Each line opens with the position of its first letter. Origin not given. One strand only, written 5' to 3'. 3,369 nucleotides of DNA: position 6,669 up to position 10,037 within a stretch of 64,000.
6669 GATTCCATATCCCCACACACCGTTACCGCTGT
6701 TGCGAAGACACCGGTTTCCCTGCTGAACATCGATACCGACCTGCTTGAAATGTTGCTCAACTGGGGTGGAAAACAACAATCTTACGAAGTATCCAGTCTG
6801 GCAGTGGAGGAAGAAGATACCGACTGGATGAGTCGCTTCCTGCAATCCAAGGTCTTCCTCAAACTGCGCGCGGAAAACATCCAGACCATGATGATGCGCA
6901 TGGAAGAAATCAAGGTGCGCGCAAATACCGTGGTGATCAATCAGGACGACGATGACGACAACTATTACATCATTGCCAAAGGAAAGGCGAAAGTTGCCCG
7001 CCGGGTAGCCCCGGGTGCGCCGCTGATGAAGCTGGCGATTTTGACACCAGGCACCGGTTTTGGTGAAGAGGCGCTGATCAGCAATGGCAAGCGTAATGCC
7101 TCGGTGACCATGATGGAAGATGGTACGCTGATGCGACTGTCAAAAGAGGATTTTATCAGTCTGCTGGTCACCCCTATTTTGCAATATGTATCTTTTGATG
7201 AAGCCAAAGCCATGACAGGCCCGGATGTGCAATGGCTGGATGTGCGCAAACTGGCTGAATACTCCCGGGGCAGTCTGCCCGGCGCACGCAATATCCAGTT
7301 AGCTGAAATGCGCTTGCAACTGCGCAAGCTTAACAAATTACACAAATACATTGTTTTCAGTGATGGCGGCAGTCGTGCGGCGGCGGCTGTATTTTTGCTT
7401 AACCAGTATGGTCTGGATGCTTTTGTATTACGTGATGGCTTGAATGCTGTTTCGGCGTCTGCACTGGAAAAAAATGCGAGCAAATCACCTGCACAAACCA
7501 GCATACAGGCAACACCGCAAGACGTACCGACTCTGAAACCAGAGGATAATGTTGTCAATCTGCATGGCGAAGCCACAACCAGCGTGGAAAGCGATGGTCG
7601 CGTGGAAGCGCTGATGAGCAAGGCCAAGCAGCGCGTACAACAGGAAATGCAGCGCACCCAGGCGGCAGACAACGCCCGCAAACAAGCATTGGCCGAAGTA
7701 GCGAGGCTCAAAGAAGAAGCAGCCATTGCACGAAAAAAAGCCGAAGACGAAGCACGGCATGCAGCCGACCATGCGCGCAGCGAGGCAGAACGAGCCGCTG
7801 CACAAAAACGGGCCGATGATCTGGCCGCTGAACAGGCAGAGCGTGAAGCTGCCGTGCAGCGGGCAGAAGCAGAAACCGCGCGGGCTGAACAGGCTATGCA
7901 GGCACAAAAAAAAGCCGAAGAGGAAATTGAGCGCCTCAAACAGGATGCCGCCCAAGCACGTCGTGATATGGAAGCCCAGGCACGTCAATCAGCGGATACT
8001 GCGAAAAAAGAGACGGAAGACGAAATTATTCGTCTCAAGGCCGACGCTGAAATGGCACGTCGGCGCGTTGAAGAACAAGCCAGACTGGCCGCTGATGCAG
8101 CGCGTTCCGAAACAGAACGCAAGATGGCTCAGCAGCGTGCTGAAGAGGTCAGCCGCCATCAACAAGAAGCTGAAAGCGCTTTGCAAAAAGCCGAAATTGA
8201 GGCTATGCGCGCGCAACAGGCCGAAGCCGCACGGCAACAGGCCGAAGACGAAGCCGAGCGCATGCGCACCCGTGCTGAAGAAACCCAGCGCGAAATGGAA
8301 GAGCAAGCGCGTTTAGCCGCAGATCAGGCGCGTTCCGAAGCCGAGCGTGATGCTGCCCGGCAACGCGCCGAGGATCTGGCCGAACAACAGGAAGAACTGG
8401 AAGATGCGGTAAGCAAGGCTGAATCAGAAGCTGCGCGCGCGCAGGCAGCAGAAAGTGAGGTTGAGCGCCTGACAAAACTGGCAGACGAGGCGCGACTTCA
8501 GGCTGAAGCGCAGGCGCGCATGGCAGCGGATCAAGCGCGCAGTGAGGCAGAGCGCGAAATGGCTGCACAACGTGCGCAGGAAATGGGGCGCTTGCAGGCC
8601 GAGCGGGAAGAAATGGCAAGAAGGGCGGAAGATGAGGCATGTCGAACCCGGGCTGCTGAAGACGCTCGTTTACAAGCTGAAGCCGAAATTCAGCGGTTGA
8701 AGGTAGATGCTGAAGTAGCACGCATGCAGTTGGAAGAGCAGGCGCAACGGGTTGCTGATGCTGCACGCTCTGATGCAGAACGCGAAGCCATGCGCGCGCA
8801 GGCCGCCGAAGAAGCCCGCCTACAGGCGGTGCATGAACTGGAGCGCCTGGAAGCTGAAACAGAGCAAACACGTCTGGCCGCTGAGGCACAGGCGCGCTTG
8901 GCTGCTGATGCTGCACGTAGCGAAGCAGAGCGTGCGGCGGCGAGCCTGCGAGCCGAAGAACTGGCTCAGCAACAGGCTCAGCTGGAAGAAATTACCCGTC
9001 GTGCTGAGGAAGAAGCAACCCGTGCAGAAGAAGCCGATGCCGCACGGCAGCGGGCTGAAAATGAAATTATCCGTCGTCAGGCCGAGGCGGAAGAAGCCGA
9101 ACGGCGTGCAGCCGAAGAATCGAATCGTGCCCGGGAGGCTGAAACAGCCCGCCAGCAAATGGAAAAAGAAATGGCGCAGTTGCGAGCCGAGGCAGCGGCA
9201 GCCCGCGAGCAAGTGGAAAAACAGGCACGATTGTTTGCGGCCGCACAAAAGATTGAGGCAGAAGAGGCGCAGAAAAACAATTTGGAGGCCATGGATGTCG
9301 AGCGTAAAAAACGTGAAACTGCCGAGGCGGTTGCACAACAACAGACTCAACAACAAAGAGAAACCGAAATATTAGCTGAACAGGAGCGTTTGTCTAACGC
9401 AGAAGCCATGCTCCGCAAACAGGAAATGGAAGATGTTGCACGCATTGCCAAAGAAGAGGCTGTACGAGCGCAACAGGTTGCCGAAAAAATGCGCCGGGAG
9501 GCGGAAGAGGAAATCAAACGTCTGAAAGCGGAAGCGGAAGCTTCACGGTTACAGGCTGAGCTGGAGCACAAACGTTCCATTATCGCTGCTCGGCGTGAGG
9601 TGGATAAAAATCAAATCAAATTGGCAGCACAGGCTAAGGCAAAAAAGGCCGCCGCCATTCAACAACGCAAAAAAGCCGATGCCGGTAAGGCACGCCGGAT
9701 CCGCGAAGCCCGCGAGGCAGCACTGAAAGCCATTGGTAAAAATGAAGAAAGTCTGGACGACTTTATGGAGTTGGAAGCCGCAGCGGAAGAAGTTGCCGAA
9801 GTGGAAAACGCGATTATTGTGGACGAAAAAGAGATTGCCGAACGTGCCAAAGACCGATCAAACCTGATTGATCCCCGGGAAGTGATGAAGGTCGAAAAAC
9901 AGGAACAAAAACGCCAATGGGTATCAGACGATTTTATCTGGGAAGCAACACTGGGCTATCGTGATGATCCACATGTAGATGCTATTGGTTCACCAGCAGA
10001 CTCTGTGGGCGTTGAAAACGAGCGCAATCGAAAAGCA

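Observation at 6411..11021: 1536-aa cNMP-binding, rhodanese, giant coiled-coil, single-TM protein with an acidic tail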

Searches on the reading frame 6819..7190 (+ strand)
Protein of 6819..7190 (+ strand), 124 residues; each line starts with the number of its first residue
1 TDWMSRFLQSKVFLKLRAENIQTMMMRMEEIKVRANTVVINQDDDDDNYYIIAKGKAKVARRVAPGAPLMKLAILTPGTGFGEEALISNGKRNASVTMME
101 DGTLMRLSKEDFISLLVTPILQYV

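Call 82: search_solved_structures(query=window:6819-7190:+, max_evalue=1e-8, show_alignments=3)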
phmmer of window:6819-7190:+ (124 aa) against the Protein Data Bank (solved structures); distinct sequences matched with E-value up to 1e-8: 21.
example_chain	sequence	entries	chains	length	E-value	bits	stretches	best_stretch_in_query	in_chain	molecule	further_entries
9ya0_MA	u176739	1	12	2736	1e-24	90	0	32-116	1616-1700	PCR12, TGME49_219070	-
5j3u_A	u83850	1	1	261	2.3e-17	66.4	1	7-115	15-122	Protein Kinase A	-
6rsx_A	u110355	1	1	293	1.3e-15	60.8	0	12-120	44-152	Regulatory Subunit of Protein Kinase A (cAMP-dependent) from Euglena gracilis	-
3shr_A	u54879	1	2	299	4.5e-13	52.5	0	4-115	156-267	cGMP-dependent protein kinase 1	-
1o7f_A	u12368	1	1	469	1e-12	51.4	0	30-116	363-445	CAMP-DEPENDENT RAP1 GUANINE-NUCLEOTIDE EXCHANGE FACTOR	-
7ssb_A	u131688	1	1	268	1.9e-12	50.6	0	4-115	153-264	cGMP-dependent protein kinase 1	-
4z07_A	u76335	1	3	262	2e-12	50.4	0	4-115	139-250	cGMP-dependent protein kinase 1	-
2byv_E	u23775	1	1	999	3e-12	49.9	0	30-116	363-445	RAP GUANINE NUCLEOTIDE EXCHANGE FACTOR 4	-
7lv3_A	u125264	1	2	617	3.2e-11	46.6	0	4-115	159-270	Isoform Beta of cGMP-dependent protein kinase 1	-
4f7z_A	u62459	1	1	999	3.7e-11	46.4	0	30-113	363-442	Rap guanine nucleotide exchange factor 4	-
5ezr_A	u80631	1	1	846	9e-11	45.1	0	16-114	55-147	cGMP-dependent protein kinase, putative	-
4rz7_A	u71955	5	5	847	9e-11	45.1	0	16-114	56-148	cGMP-dependent protein kinase, putative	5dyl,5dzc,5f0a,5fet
9p74_A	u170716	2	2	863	1e-10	45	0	16-114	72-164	cGMP-dependent protein kinase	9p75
4din_B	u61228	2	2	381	2.2e-10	43.9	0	23-101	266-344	cAMP-dependent protein kinase type I-beta regulatory subunit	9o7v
5dyk_A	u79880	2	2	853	2.6e-10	43.6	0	16-114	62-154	CGMP-dependent protein kinase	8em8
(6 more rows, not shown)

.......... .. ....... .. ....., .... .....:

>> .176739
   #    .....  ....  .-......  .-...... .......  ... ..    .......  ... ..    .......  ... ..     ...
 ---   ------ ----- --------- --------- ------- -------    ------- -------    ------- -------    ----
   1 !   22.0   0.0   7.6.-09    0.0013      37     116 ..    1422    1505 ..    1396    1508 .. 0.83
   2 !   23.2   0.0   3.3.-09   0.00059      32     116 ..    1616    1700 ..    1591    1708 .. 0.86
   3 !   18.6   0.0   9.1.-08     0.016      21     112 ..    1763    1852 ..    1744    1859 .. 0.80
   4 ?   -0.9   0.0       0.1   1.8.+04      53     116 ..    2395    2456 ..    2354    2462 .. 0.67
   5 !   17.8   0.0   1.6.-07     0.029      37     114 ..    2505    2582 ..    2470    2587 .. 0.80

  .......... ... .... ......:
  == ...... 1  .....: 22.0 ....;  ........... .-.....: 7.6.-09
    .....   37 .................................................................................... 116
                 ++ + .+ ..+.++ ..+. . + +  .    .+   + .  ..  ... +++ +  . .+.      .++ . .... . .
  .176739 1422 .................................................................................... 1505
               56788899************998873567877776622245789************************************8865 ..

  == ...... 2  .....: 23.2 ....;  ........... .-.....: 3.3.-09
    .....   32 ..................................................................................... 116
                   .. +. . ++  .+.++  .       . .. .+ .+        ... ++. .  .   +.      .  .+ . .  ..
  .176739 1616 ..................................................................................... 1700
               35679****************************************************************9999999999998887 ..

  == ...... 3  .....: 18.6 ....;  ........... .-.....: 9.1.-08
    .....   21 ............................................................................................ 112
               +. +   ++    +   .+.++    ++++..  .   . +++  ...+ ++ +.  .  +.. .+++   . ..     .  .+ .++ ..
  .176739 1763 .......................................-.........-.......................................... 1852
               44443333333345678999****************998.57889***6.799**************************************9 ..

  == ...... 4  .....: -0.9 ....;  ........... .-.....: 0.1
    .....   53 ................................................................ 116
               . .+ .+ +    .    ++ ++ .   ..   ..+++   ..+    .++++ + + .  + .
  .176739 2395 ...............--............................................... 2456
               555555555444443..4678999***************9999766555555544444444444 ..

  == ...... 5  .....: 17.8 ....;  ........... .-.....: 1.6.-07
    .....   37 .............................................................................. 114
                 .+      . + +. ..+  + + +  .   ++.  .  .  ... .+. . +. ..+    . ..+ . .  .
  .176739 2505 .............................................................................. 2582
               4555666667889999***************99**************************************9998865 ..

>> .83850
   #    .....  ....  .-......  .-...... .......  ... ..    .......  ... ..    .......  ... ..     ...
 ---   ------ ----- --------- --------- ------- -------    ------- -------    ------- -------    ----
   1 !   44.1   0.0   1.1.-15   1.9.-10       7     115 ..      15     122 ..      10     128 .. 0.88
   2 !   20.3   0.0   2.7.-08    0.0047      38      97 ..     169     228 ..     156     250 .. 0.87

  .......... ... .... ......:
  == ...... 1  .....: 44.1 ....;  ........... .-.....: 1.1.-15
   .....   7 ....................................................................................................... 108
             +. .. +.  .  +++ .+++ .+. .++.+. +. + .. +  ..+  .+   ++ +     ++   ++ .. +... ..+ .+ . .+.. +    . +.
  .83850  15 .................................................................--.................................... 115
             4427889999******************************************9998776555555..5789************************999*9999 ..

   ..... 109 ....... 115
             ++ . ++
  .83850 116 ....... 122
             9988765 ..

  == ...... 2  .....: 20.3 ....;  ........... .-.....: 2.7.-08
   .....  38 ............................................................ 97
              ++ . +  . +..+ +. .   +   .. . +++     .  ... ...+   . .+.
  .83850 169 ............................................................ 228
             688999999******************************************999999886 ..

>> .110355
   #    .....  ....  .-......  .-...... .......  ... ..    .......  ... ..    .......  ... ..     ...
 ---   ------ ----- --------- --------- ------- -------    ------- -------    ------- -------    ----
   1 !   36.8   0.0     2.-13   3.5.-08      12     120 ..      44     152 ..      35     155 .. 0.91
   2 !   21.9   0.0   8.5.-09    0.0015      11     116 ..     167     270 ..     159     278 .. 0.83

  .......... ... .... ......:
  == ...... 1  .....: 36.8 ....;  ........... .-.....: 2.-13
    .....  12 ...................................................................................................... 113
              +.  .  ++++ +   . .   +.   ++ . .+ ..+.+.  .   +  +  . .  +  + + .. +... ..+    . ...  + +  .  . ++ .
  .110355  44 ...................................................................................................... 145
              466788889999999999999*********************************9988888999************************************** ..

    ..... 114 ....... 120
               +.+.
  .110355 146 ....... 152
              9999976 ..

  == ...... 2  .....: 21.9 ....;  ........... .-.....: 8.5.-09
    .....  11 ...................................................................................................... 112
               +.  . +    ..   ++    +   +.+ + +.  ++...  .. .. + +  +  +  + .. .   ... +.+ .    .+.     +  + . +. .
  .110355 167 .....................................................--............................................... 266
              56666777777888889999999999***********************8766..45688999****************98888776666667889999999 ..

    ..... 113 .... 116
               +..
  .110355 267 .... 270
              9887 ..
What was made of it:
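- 6819..7178 (+): CNB-B: ligand-competent cyclic-nucleotide-binding domain (aa 137-256); phosphate-binding cassette at aa 214-232 (nt 7050-7106). The cassette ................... aligns to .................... of T. gondii PKA-R (call 82).
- Closest known: Regulatory subunit of cAMP-dependent protein kinase. Same: It keeps the canonical phosphate-binding cassette in CNB-B (call 82).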

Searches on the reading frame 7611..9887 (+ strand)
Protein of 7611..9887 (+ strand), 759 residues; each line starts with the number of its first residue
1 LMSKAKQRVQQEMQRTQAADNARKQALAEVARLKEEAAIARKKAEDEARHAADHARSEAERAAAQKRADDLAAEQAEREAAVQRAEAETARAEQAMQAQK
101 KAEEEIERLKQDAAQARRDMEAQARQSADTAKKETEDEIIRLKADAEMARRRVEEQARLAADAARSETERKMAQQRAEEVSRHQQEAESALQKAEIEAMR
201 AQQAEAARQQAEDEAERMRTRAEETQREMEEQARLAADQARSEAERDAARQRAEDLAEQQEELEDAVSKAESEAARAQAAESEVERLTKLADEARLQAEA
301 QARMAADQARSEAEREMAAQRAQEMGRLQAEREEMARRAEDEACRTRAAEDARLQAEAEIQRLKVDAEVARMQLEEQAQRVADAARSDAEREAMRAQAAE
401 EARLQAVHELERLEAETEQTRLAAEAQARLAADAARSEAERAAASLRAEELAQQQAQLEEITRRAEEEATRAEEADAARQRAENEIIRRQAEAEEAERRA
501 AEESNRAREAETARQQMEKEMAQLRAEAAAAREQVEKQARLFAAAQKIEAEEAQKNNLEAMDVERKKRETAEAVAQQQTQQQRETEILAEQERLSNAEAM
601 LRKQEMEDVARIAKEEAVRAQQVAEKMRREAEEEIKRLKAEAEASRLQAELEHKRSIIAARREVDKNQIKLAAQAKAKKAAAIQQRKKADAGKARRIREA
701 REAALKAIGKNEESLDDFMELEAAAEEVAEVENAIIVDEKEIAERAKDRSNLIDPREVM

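Call 12: search_protein_families(library=pfam, proteins=[window:7611-9887:+], max_evalue=10)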
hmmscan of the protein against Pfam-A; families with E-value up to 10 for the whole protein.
window:7611-9887:+ (759 aa): 0 families
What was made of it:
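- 7596..9815 (+): Helical rod (aa 396-1135); the proline-free run is aa 378-1154 (nt 7542-9872); about 110 nm if one continuous helix. No Pfam match even at E 10 (call 12).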
